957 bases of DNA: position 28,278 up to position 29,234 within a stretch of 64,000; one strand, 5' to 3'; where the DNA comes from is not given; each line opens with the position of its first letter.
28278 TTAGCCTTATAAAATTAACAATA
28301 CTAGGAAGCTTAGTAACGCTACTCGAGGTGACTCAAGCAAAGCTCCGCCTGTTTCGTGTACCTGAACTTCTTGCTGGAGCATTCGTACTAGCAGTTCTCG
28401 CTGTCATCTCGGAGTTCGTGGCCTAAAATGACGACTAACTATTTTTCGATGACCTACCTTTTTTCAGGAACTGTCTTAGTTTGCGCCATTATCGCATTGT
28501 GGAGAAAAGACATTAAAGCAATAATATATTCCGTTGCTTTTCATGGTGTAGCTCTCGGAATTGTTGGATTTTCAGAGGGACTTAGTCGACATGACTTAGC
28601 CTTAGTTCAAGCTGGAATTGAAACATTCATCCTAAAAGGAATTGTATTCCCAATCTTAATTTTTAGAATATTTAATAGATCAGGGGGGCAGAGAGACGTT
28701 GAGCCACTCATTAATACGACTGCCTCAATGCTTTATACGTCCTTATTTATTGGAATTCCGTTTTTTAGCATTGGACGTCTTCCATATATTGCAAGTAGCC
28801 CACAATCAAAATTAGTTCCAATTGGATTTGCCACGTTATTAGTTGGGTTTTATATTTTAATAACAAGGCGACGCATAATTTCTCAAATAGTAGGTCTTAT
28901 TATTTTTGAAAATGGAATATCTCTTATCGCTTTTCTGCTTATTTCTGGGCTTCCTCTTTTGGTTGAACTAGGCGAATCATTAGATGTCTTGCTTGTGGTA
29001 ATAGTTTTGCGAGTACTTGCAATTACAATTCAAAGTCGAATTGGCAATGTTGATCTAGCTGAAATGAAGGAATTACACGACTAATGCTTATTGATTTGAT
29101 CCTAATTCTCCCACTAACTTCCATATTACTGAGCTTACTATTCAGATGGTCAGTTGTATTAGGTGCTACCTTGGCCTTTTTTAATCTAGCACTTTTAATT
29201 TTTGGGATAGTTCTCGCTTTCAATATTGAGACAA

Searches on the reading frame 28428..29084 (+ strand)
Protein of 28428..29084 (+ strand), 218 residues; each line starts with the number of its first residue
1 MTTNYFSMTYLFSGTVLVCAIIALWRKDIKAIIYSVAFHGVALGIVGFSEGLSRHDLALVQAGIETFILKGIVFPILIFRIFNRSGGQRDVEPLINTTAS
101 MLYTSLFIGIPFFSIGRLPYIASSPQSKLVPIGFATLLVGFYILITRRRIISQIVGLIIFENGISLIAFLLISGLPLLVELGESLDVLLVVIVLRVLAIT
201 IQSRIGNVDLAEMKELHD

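Call 7: search_protein_families(library=pfam, proteins=[window:28428-29084:+], max_evalue=0.01)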
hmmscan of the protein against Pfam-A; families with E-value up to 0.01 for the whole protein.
window:28428-29084:+ (218 aa): 1 family
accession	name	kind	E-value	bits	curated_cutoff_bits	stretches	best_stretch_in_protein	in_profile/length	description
PF00420.29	Oxidored_q2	-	0.0079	16.4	26.1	1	134-200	7-64/95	NADH-ubiquinone/plastoquinone oxidoreductase chain 4L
